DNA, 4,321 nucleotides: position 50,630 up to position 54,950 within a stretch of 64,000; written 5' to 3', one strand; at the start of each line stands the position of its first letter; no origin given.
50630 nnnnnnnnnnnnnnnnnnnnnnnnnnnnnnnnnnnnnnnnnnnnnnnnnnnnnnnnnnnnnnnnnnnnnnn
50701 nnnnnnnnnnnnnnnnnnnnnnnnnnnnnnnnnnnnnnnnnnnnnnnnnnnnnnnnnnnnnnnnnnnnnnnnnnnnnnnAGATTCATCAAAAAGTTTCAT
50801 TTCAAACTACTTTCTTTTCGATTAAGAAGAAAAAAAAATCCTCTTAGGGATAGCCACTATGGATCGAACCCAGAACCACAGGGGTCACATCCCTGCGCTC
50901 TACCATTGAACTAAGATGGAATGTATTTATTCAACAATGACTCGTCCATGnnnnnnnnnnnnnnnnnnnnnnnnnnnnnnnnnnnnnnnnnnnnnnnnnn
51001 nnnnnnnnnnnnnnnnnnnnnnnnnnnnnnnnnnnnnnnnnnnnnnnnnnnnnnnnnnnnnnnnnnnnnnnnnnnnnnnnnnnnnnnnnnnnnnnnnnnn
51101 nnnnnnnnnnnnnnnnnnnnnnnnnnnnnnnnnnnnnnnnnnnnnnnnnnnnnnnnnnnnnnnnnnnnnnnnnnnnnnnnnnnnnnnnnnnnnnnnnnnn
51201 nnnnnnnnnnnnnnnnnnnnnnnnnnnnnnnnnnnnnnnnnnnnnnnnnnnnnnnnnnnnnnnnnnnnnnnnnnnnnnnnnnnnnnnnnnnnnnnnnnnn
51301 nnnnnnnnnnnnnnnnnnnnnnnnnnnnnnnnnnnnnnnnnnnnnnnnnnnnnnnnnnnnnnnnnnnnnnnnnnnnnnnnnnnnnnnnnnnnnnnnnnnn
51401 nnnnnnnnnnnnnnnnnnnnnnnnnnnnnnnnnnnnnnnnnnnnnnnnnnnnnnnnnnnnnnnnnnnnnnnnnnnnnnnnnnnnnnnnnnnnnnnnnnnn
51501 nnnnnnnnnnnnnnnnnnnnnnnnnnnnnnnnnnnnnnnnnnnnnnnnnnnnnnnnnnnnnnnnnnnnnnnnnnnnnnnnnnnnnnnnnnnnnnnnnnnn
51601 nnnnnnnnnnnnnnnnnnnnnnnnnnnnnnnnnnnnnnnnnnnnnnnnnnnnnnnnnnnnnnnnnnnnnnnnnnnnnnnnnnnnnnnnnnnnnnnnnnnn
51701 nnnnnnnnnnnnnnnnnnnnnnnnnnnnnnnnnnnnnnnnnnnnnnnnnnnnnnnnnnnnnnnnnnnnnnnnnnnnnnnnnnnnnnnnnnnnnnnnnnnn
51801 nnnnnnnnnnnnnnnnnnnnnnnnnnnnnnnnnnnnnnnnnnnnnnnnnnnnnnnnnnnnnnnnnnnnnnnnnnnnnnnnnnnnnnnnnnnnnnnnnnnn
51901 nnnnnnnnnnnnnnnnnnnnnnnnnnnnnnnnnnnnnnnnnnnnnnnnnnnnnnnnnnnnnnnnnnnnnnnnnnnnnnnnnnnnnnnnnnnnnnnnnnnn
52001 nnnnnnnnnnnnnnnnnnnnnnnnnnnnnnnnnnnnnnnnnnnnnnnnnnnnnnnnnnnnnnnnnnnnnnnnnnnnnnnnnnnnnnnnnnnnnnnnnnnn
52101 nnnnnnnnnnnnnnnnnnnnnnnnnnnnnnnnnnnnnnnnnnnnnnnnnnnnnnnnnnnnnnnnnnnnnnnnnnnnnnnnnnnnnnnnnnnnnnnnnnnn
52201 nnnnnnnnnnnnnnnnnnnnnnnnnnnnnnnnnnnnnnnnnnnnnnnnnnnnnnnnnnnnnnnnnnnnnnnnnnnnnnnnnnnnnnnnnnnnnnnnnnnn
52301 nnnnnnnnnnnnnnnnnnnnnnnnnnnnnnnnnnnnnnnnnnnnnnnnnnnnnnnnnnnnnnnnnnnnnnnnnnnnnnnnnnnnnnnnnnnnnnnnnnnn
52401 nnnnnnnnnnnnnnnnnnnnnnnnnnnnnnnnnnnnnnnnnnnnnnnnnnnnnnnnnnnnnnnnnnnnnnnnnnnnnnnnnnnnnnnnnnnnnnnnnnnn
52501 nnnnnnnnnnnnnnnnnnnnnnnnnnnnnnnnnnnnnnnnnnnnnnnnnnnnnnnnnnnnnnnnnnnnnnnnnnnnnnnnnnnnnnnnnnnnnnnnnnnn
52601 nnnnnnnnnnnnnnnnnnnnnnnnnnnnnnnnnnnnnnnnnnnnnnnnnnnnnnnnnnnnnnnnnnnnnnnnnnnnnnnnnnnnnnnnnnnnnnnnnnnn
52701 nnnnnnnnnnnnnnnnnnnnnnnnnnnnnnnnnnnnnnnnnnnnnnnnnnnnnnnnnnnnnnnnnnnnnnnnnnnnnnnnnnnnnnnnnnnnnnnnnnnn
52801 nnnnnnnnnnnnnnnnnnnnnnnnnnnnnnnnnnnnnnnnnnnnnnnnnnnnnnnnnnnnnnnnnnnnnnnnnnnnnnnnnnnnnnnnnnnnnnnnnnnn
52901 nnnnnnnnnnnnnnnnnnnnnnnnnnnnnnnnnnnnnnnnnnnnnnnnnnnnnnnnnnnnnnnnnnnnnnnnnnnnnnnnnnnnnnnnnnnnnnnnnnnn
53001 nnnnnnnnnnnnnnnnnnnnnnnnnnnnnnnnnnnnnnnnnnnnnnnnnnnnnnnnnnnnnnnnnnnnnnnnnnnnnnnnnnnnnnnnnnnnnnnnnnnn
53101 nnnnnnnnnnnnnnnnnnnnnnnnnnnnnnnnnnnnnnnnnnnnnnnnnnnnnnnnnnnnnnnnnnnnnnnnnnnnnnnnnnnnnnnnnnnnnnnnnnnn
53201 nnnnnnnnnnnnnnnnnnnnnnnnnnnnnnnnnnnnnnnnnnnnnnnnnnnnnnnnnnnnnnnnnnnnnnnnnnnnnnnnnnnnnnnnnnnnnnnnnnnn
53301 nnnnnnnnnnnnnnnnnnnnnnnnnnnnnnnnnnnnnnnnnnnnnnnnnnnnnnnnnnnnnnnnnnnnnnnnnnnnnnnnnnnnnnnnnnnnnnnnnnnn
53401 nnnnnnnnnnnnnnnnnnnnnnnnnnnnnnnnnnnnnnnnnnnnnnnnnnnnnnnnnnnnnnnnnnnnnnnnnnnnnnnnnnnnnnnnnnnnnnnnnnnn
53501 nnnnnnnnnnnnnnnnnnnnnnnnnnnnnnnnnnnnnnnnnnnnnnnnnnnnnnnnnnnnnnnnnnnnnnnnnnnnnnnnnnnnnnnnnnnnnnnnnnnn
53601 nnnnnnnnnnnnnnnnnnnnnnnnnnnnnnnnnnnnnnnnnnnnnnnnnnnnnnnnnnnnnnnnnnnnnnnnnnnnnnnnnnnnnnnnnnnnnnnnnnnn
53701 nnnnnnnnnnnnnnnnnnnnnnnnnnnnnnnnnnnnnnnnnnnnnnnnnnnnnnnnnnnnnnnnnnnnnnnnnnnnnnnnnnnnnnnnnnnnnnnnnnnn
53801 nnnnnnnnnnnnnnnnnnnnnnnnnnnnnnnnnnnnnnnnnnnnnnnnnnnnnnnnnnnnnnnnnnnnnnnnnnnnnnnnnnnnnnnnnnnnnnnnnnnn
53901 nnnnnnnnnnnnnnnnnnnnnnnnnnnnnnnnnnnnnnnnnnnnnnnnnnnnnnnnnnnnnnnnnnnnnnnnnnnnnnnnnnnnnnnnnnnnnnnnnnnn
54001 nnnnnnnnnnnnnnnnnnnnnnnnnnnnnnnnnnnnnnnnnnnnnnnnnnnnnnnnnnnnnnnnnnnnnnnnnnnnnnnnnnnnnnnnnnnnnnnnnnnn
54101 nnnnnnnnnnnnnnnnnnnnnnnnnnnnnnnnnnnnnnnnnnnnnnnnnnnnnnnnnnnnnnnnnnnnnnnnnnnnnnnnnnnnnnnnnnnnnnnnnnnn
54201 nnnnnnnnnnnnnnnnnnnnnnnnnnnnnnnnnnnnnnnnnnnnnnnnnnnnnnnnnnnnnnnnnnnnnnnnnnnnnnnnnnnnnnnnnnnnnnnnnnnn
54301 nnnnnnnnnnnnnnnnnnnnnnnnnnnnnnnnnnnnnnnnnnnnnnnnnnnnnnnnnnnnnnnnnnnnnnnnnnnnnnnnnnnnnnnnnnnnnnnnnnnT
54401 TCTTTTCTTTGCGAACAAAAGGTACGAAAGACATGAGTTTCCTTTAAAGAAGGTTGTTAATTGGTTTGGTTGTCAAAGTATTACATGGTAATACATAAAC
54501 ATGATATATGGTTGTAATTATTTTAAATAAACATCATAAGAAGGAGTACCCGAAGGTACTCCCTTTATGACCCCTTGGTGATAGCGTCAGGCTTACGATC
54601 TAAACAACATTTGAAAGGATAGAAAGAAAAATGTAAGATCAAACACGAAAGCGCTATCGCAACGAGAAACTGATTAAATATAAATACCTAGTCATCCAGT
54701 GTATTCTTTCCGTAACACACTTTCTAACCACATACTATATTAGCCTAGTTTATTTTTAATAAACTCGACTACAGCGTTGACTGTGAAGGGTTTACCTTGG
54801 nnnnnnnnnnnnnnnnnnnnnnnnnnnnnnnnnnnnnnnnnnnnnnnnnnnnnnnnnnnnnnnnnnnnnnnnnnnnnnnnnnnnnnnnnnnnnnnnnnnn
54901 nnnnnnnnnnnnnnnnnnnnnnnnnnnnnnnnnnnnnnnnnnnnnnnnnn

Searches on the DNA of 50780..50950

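Call 92: search_rna_families(source=window, start=50780, end=50950, threshold=evalue, max_evalue=1)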
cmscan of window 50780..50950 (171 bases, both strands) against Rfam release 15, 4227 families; matches with E-value up to 1: 3.
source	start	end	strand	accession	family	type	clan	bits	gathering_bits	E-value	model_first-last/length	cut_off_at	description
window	50857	50913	-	RF00005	tRNA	Gene; tRNA;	CL00001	28.8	29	0.00019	8-63/71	no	tRNA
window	50813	50842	-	RF01072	TMV_UPD-PK3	Cis-reg;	-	17.9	34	0.02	1-31/31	no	Pseudoknot of upstream pseudoknot domain (UPD) of the 3'UTR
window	50799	50845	+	RF00736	mir-320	Gene; miRNA;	-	14.4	55.5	0.8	1-76/76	no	mir-320 microRNA precursor family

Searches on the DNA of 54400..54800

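Call 78: search_rna_families(source=window, start=54400, end=54800, threshold=evalue, max_evalue=1)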
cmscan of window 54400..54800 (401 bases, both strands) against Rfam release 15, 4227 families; matches with E-value up to 1: 1.
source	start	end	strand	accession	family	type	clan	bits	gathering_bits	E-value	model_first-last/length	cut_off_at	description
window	54534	54603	-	RF01489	sbrA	Gene; sRNA;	-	18.2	45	0.32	1-71/71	no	Listeria sRNA sbrA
